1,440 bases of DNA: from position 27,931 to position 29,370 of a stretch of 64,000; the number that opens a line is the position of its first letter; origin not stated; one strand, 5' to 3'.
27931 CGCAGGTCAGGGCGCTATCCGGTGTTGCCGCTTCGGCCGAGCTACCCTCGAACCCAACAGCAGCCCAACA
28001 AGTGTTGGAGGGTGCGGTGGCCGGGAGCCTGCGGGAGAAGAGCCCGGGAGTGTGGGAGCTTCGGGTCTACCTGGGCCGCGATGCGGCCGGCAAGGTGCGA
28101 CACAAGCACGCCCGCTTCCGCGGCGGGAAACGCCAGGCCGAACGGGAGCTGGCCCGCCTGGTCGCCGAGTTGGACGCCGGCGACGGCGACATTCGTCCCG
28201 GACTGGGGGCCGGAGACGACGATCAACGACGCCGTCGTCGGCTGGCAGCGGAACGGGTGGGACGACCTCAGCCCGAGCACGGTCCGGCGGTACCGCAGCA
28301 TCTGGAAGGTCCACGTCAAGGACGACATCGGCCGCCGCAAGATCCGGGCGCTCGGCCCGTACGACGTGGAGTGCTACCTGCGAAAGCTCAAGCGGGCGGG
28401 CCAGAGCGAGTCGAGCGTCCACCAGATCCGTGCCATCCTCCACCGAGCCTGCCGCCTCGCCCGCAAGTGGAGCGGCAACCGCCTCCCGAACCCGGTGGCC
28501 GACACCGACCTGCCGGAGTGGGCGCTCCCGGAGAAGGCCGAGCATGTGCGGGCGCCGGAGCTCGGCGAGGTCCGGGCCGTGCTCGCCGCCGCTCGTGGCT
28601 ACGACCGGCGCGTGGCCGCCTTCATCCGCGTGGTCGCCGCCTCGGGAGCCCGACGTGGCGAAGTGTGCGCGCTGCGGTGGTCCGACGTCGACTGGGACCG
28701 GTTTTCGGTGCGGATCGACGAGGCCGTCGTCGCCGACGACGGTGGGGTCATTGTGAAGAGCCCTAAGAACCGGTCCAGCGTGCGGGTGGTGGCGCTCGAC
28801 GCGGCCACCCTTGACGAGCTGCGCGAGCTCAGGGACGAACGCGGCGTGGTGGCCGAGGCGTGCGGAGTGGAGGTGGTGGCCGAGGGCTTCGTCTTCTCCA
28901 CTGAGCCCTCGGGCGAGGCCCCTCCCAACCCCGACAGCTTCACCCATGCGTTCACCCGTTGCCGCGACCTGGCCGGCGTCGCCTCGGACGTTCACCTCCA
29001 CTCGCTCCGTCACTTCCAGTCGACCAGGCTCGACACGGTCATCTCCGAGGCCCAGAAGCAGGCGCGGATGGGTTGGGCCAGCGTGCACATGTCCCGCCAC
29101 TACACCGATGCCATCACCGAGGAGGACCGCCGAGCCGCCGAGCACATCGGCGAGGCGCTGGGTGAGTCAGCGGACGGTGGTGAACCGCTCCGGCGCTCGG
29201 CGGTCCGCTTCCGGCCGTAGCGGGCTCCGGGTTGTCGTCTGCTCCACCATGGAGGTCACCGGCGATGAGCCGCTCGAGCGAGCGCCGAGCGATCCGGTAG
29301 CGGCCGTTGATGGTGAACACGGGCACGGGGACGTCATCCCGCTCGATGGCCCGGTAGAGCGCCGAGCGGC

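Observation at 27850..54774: tRNA-Met-integrated ~26.9 kb island whose cargo is an entire glycan biosynthesis cluster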

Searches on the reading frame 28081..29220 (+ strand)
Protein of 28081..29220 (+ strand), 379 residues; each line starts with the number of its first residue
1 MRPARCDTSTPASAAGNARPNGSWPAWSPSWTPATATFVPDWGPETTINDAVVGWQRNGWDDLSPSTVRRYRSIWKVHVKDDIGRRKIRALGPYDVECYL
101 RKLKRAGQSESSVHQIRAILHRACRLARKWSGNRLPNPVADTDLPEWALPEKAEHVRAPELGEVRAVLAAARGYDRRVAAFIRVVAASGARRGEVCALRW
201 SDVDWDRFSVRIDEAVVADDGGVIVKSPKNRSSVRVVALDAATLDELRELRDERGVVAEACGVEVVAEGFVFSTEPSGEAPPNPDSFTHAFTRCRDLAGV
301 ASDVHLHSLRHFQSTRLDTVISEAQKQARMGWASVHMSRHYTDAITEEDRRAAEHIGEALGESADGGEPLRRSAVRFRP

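Call 9: search_protein_families(library=pfam, proteins=[window:28081-29220:+])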
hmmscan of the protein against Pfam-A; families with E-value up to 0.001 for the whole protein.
window:28081-29220:+ (379 aa): 1 family
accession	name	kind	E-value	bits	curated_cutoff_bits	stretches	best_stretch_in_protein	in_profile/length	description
PF00589.27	Phage_integrase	-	5.2e-16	59.3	27.1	1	163-344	7-168/172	Phage integrase family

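Call 42: find_homologous_proteins(query=window:28081-29220:+, max_evalue=1e-20)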
Query window:28081-29220:+ (379 aa): 704 proteins with E <= 1e-20 among 8000 candidates; the best 120 are listed.
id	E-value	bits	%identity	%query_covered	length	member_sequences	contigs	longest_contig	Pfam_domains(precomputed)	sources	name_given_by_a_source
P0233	1.3e-206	704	91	90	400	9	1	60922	PF00589.28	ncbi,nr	ncbi:MAG TPA: site-specific integrase [Acidimicrobiales bacterium]|nr:site-specific integrase [Acidi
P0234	1.4e-186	638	83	90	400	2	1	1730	PF00589.28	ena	-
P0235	1.7e-146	506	66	90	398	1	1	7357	PF00589.28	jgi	-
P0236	1.6e-145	503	68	84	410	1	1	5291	PF00589.28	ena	-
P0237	2.1e-144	500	81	75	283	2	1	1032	PF00589.28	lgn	-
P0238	1.1e-140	487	64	87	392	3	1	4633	PF00589.28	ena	-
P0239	1.3e-140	487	64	88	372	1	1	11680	PF00589.28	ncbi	ncbi:MAG: tyrosine-type recombinase/integrase [Acidimicrobiales bacterium]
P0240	1.3e-140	487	63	87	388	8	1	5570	PF00589.28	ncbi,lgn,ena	-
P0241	2.9e-140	486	62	94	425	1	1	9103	PF00589.28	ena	-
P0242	1.2e-139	484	63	90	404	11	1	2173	PF14659.13,PF00589.28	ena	-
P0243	6.8e-139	481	63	89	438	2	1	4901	PF14659.13,PF00589.28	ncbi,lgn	ncbi:MAG: site-specific integrase [Acidimicrobiales bacterium]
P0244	9.8e-139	481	62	89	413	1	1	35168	PF00589.28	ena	-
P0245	3.4e-138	479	62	89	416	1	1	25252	PF00589.28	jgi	jgi:integrase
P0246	6.9e-137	475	65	84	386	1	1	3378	PF00589.28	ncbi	ncbi:MAG: tyrosine-type recombinase/integrase [Acidimicrobiales bacterium]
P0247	1.5e-136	474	64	90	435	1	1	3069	PF00589.28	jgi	jgi:integrase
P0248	4.8e-136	472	65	84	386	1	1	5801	PF00589.28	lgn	-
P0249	5.4e-136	472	62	89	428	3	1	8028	PF00589.28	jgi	jgi:integrase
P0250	5.4e-135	469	64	85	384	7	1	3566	PF00589.28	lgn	-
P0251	6.9e-135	468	63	85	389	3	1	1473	PF00589.28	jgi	jgi:integrase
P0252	8.5e-135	468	64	85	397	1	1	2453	PF00589.28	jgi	jgi:integrase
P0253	9.9e-135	468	64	86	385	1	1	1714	PF00589.28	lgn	-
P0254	3.3e-134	466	63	88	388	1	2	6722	PF00589.28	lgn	-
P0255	4.3e-134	466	64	84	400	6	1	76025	PF00589.28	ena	-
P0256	6.0e-134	465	64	85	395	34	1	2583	PF00589.28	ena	-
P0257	1.1e-133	464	63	85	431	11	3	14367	PF00589.28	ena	-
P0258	1.6e-133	464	64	84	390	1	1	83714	PF00589.28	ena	-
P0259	1.9e-133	464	61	89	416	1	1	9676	PF00589.28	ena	-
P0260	2.4e-133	463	61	89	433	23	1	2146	PF00589.28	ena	-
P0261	2.9e-133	463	62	85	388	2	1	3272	PF00589.28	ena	-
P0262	3.6e-133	463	63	86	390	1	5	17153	PF00589.28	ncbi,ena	-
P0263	4.8e-133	462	64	85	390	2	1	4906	PF00589.28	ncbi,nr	ncbi:MAG: site-specific integrase [Actinomycetota bacterium]|nr:site-specific integrase [Actinomycet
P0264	5.9e-133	462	60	89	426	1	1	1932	PF00589.28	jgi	jgi:integrase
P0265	5.9e-133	462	62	85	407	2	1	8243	PF00589.28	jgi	-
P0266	6.2e-133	462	65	84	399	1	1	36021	PF00589.28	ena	-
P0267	1.4e-132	461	62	89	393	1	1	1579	PF00589.28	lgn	-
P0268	1.9e-132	460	63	87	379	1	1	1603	PF00589.28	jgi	-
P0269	2.5e-132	460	61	85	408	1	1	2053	PF00589.28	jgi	jgi:integrase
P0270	4.4e-132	459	61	89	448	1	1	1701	PF00589.28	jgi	jgi:integrase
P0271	5.4e-132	459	61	87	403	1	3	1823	PF00589.28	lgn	-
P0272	7.5e-132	458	62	89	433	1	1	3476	PF00589.28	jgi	jgi:integrase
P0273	9.9e-132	458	62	84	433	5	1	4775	PF14659.13,PF00589.28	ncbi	ncbi:MAG: tyrosine-type recombinase/integrase [Acidimicrobiales bacterium]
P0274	1.4e-131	457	63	84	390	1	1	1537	PF00589.28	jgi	-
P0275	1.4e-131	457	61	84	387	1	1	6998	PF00589.28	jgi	jgi:integrase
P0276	3.7e-131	456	63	84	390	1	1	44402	PF00589.28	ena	-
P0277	3.9e-131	456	62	88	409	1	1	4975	PF00589.28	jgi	-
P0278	4.1e-131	456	60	87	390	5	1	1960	PF00589.28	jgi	-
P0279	1.1e-130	454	59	87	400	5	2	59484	PF00589.28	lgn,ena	-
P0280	1.4e-130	454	61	88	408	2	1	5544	PF00589.28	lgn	-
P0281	1.7e-130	454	63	85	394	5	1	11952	PF00589.28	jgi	jgi:integrase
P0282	2.0e-130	454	62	85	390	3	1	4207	PF00589.28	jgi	jgi:integrase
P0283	2.4e-130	453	63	84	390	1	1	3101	PF00589.28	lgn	-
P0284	2.5e-130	453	63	83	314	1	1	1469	PF00589.28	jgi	jgi:integrase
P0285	5.2e-130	452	61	84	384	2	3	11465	PF00589.28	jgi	jgi:integrase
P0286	6.7e-130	452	62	85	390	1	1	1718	PF00589.28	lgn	-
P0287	8.6e-130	451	63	84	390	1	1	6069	PF00589.28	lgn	-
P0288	1.1e-129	451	63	86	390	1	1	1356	PF00589.28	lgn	-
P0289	2.6e-129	450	61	87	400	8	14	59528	PF00589.28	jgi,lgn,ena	jgi:integrase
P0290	4.4e-129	449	60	85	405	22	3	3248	PF00589.28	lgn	-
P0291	4.6e-129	449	65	84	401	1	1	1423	PF00589.28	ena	-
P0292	4.6e-129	449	62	85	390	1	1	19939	PF00589.28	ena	-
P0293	6.8e-129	449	61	85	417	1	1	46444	PF00589.28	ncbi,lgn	-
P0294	8.9e-129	448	60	85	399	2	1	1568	PF00589.28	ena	-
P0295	1.0e-128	448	60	85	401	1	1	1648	PF00589.28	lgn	-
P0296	1.0e-128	448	61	85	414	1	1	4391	PF00589.28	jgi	jgi:integrase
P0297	1.3e-128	448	62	85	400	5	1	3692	PF00589.28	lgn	-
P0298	1.4e-128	448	62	85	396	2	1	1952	PF00589.28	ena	-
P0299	1.5e-128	447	61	85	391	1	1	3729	PF00589.28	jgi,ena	-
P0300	1.9e-128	447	63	84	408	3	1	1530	PF00589.28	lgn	-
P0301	2.1e-128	447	59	88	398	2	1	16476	PF00589.28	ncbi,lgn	-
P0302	2.9e-128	446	59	84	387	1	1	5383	PF00589.28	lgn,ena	-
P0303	3.9e-128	446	63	85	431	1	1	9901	PF00589.28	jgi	-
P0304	4.5e-128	446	62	88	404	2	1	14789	PF00589.28,PF02899.24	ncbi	ncbi:MAG: tyrosine-type recombinase/integrase [Acidimicrobiales bacterium]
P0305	6.6e-128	445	61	86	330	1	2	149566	PF14659.13,PF00589.28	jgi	jgi:integrase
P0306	7.0e-128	445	59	85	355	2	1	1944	PF00589.28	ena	-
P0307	9.2e-128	445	60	85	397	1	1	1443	PF00589.28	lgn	-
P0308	9.9e-128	445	63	84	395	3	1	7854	PF00589.28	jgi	jgi:integrase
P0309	1.0e-127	445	63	84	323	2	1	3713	PF00589.28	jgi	jgi:integrase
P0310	1.6e-127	444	58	85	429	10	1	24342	PF00589.28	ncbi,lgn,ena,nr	ncbi:MAG TPA: site-specific integrase [Acidimicrobiales bacterium]|nr:site-specific integrase [Acidi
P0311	1.7e-127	444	61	89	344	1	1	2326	PF00589.28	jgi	jgi:integrase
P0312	2.0e-127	444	58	87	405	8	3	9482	PF00589.28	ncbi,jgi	ncbi:MAG: tyrosine-type recombinase/integrase [Acidimicrobiales bacterium]|jgi:integrase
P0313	2.2e-127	444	58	87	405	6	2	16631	PF00589.28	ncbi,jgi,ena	jgi:integrase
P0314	2.3e-127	444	57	89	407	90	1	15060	PF00589.28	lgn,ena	-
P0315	3.2e-127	443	61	87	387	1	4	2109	PF00589.28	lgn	-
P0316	3.4e-127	443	60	86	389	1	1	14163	PF00589.28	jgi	jgi:integrase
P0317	3.7e-127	443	61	85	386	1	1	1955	PF00589.28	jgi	jgi:integrase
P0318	4.0e-127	443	58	87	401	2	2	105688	PF00589.28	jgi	jgi:integrase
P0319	4.3e-127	443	58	84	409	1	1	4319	PF14659.13,PF00589.28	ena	-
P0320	4.4e-127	443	60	87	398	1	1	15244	PF00589.28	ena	-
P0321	4.7e-127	442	60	86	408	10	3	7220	PF00589.28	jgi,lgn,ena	-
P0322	4.9e-127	442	59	87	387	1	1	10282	PF00589.28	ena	-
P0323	5.2e-127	442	59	87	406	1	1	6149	PF00589.28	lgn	-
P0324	6.2e-127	442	61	84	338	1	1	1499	PF00589.28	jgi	jgi:integrase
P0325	7.9e-127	442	59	87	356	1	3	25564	PF00589.28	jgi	jgi:integrase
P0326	8.3e-127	442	60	88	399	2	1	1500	PF00589.28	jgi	-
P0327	9.3e-127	441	60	84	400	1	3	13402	PF00589.28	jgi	jgi:integrase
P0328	9.7e-127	441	59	87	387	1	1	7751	PF00589.28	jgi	jgi:integrase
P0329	1.1e-126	441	60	86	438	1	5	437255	PF00589.28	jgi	jgi:integrase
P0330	1.2e-126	441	58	87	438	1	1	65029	PF00589.28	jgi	jgi:integrase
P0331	1.4e-126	441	60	84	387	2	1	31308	PF00589.28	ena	-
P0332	1.9e-126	440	60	85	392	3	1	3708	PF00589.28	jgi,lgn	jgi:integrase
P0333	2.2e-126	440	59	88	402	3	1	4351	PF00589.28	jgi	jgi:integrase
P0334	2.6e-126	440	60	85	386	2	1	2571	PF00589.28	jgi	jgi:integrase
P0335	2.7e-126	440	56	98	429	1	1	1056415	PF00589.28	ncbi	-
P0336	5.8e-126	439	62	85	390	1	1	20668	PF00589.28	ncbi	ncbi:MAG: tyrosine-type recombinase/integrase [Acidimicrobiales bacterium]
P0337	6.7e-126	439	59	89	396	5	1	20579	PF00589.28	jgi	jgi:integrase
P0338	6.8e-126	439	58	86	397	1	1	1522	PF00589.28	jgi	-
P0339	7.7e-126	438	58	95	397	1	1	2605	PF14659.13,PF22022.3,PF00589.28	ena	-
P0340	9.6e-126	438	61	85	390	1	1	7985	PF00589.28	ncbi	-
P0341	9.8e-126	438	60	87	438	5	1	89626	PF00589.28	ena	-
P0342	1.1e-125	438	62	84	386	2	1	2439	PF00589.28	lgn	-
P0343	1.4e-125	438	60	85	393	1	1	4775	PF00589.28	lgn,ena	-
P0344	1.5e-125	437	61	84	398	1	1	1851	PF00589.28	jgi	jgi:integrase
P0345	1.7e-125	437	58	87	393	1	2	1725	PF00589.28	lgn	-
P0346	1.9e-125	437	58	84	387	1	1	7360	PF00589.28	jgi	-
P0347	2.2e-125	437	60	84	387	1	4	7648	PF00589.28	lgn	-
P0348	2.7e-125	437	62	85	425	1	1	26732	PF00589.28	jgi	jgi:integrase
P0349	2.8e-125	437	60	88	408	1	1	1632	PF00589.28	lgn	-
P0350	3.9e-125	436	59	87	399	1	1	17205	PF00589.28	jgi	jgi:integrase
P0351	4.0e-125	436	59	87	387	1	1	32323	PF00589.28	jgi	jgi:integrase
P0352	4.0e-125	436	60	85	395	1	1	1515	PF00589.28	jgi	jgi:integrase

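Call 43: find_encoding_contigs(protein=P0233, flank=10000, max_places=6)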
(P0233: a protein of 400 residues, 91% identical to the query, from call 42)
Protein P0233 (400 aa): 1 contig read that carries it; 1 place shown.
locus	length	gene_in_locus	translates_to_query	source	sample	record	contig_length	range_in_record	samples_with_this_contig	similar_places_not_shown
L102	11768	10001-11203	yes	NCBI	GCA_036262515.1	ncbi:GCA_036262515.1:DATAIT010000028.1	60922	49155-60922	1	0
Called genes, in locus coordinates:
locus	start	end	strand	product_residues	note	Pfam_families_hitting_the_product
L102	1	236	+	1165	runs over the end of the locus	PF17803:Cadherin_4, PF17892:Cadherin_5, PF17963:Big_9, PF17803:Cadherin_4, PF17892:Cadherin_5, PF17963:Big_9, PF19410:DUF5980 (faint), PF03160:Calx-beta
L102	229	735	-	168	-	PF12900:Pyridox_ox_2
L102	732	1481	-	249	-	PF00582:Usp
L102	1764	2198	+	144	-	PF12900:Pyridox_ox_2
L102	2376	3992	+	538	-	PF00989:PAS, PF13188:PAS_8, PF08448:PAS_4, PF13426:PAS_9, PF00989:PAS, PF13188:PAS_8, PF08448:PAS_4, PF13426:PAS_9, +7 more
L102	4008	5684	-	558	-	PF03109:ABC1, PF27536:UbiB_helical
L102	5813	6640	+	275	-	PF00588:SpoU_methylase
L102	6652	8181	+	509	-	PF00982:Glyco_transf_20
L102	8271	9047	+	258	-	-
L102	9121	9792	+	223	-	-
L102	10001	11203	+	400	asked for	PF00589:Phage_integrase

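Call 50: find_related_loci(query=P0233, collection=metagenome_contigs, flank=10000)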
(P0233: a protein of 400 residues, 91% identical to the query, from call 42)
Query P0233 (400 aa) in metagenome_contigs; peptide patterns used: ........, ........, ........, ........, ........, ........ (x = any residue, [..] = any of these).
198 stretches matched a pattern; 95 encode a relative of the query (tblastn E <= 1e-3); the best 80 are kept; 80 distinct loci.
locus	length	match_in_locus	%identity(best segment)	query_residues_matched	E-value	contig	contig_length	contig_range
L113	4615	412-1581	64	3-387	3e-174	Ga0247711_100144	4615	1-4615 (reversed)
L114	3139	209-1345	62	3-381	8e-173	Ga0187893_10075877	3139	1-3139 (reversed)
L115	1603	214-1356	63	1-382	8e-178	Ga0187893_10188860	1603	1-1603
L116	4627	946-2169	58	1-400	4e-151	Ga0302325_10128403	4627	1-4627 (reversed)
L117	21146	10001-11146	58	3-381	1e-144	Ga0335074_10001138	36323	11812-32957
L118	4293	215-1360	59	3-381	2e-147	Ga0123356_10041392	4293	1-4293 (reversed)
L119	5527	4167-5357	56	1-390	5e-144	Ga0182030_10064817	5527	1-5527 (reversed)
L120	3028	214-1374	55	1-383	4e-148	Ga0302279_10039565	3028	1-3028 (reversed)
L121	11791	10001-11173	56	1-384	3e-141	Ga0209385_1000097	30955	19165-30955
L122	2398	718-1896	55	1-386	4e-150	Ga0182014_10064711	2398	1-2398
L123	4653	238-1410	55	1-384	6e-143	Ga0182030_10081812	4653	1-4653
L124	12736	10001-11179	55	1-386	8e-140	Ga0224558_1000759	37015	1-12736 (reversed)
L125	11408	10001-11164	53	1-381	1e-137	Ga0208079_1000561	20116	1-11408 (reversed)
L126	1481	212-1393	52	1-387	6e-146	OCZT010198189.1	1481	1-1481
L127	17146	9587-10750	52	1-381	4e-134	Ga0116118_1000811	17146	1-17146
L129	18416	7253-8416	52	1-381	1e-133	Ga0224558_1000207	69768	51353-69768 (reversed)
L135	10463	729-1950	55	1-398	1e-126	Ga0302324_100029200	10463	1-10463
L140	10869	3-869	49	100-388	9e-95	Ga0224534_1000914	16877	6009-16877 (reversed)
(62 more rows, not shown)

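Call 55: search_protein_families(library=pfam, proteins=[L117:12483-15275:-, L117:15418-16983:-, L117:17078-17977:-, L117:17992-19410:-, L117:19584-20582:-, L135:4596-5249:-, L135:5309-6205:-, L135:6202-7263:-, L135:7293-7988:+, L135:8450-8923:-], max_evalue=0.00001)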
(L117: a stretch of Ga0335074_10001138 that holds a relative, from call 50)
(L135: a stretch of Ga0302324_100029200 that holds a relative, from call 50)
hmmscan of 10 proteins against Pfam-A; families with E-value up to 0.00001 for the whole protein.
L117:12483-15275:- (930 aa): 5 families
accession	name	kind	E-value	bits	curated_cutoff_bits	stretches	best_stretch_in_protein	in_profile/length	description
PF17389.8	Bac_rhamnosid6H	-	8.4e-118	394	24.5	1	414-759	2-339/339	Bacterial alpha-L-rhamnosidase 6 hairpin glycosidase domain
PF08531.16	Bac_rhamnosid_N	-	4.8e-48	163.7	25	1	142-299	3-170/172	Alpha-L-rhamnosidase N-terminal domain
PF05592.18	Bac_rhamnosid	-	9.3e-32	109.4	22.2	1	311-408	3-101/102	Bacterial alpha-L-rhamnosidase concanavalin-like domain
PF25788.1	Ig_Rha78A_N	-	2.8e-25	89.1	27.4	1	8-108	1-105/105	Rha78A-like, N-terminal immunoglobulin domain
PF17390.7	Bac_rhamnosid_C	-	2.1e-18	66.3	22.1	1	761-834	1-74/78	Bacterial alpha-L-rhamnosidase C-terminal domain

L117:15418-16983:- (521 aa): 2 families
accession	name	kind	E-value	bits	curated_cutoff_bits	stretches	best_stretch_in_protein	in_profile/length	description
PF06964.18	Alpha-L-AF_C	-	1.5e-37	129.8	27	1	308-510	1-165/165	Alpha-L-arabinofuranosidase C-terminal domain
PF22848.2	ASD1_dom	-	1.4e-06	28.6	22.2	0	86-153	7-79/239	Alpha-L-arabinofuranosidase 1 domain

L117:17078-17977:- (299 aa): 1 family
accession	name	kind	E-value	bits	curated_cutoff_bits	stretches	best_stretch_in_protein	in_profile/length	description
PF00528.27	BPD_transp_1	-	1.7e-19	70.7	26.4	1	106-291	7-181/184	Binding-protein-dependent transport system inner membrane component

L117:17992-19410:- (472 aa): 2 families
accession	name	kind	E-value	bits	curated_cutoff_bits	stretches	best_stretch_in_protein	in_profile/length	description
PF01547.30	SBP_bac_1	-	2.6e-19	70.8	26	1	29-255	8-255/307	Bacterial extracellular solute-binding protein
PF13416.11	SBP_bac_8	-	3.1e-13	50.6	27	1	35-391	3-265/279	Bacterial extracellular solute-binding protein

L117:19584-20582:- (332 aa): 1 family
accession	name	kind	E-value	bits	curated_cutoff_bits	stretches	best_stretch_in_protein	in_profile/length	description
PF00528.27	BPD_transp_1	-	9.5e-15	55.2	26.4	1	133-331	9-181/184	Binding-protein-dependent transport system inner membrane component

L135:4596-5249:- (217 aa): 1 family
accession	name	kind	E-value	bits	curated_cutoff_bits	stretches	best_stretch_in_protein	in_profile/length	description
PF14124.11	DUF4291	-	1.1e-60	205.1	27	1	41-211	3-177/180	Domain of unknown function (DUF4291)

L135:5309-6205:- (298 aa): 0 families

L135:6202-7263:- (353 aa): 1 family
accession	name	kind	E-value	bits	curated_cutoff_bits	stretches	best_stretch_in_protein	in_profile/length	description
PF01145.31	Band_7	-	1.6e-13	51.5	23.6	1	47-213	21-172/176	SPFH domain / Band 7 family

L135:7293-7988:+ (231 aa): 3 families
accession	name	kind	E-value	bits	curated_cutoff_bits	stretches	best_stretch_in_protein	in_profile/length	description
PF00293.34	NUDIX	-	4e-22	79.1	21.1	1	17-139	9-130/134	NUDIX domain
PF21906.2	NrtR_WHD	-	8.6e-14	51.9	27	1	162-217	6-60/61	NrtR DNA-binding winged helix domain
PF19368.5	AraR_C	-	8e-06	26.5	23.8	0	153-218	1-66/82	AraR C-terminal winged HTH domain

L135:8450-8923:- (157 aa): 1 family
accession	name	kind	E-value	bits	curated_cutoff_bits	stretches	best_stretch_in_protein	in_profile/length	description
PF13376.11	OmdA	-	2e-14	53.7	25.6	1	93-150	4-60/60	Bacteriocin-protection, YdeI or OmpD-Associated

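Call 56: search_protein_families(library=pfam, proteins=[L140:2013-3002:-, L140:2999-3937:-, L140:3916-5079:-, L140:5449-8985:+, L127:11694-12398:+, L127:12752-16276:-, L129:10714-11541:+, L129:12232-13308:+, L113:1854-2477:-, L113:2570-4036:-], max_evalue=0.00001)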
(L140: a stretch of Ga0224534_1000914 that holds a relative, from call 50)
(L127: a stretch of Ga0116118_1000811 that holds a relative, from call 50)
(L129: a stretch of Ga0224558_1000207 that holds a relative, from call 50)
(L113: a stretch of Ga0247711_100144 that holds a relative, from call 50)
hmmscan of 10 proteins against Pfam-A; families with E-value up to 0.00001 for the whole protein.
L140:2013-3002:- (329 aa): 2 families
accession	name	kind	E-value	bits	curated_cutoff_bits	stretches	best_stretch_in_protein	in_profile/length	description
PF00589.27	Phage_integrase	-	3.3e-30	105.6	27.1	1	123-294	2-168/172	Phage integrase family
PF02899.23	Phage_int_SAM_1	-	3.2e-11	43.8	22.3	1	12-95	4-80/83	Phage integrase, N-terminal SAM-like domain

L140:2999-3937:- (312 aa): 1 family
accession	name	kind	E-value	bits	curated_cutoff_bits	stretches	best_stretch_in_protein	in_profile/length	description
PF00589.27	Phage_integrase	-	7.5e-22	78.3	27.1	1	111-293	5-169/172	Phage integrase family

L140:3916-5079:- (387 aa): 3 families
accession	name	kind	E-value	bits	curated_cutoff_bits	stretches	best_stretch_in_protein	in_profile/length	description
PF00589.27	Phage_integrase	-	2.7e-27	96.1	27.1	1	205-372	3-170/172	Phage integrase family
PF02899.23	Phage_int_SAM_1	-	8.2e-09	36.1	22.3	0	98-178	1-81/83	Phage integrase, N-terminal SAM-like domain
PF13495.12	Phage_int_SAM_4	-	5.6e-06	27.1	27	0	109-177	12-75/85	Phage integrase, N-terminal SAM-like domain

L140:5449-8985:+ (1178 aa): 4 families
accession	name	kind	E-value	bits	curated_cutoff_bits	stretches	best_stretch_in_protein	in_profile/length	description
PF08751.17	TrwC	-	1.5e-78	264.7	25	1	11-287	3-285/286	TrwC relaxase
PF13604.12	AAA_30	-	4.1e-52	177.2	27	1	477-668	2-189/191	AAA domain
PF13245.12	AAA_19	-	4.3e-11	43.6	25.1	1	495-605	13-131/134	AAA domain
PF13401.12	AAA_22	-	2.6e-06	28.2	27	0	497-602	9-125/130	AAA domain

L127:11694-12398:+ (234 aa): 0 families

L127:12752-16276:- (1174 aa): 3 families
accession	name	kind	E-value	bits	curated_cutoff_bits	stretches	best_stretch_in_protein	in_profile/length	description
PF08751.17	TrwC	-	2.8e-81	273.7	25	1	11-287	3-285/286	TrwC relaxase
PF13604.12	AAA_30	-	8e-50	169.7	27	1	468-659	2-189/191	AAA domain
PF13245.12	AAA_19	-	2.2e-11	44.5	25.1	1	486-596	13-131/134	AAA domain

L129:10714-11541:+ (275 aa): 1 family
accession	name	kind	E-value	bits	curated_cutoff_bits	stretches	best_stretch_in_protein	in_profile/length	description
PF05742.17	TANGO2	-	6.6e-37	128.5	22.6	1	16-247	2-245/257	Transport and Golgi organisation 2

L129:12232-13308:+ (358 aa): 1 family
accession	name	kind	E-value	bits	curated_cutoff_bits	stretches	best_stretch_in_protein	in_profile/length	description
PF00768.25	Peptidase_S11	-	2.4e-15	57.1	27.6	1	1-181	40-222/239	D-alanyl-D-alanine carboxypeptidase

L113:1854-2477:- (207 aa): 0 families

L113:2570-4036:- (488 aa): 3 families
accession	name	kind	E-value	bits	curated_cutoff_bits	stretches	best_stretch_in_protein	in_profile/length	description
PF13155.12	Toprim_2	-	7.5e-15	55.5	22.1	1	246-332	1-87/88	Toprim-like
PF13362.12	Toprim_3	-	3e-11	44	27.2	1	245-338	2-94/95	Toprim domain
PF13662.12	Toprim_4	-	2.5e-06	28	25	1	244-315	2-78/85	Toprim domain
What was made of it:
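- On Integrative conjugative / mobilizable element: Relatives L127 and L140 have TrwC (call 56).
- Closest known: Actinobacterial integrative conjugative or mobilizable elements. Same: Relatives of this integrase carry a TrwC relaxase (L127, L140) or a Toprim primase (L113) (call 56).
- Family members are associated with relaxase and primase genes (call 56).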

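Call 60: search_protein_families(library=pfam, proteins=[P0233], max_evalue=0.01)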
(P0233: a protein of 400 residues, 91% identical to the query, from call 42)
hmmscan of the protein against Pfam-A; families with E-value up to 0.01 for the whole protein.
P0233 (400 aa): 3 families
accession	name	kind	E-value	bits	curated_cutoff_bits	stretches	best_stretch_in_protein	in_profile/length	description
PF00589.27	Phage_integrase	-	6.9e-16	58.9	27.1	1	184-365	7-168/172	Phage integrase family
PF22022.2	Phage_int_M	-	0.0011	19.6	27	1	77-162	12-92/96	Phage integrase central domain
PF02899.23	Phage_int_SAM_1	-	0.0057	17.4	22.3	0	84-143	14-74/83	Phage integrase, N-terminal SAM-like domain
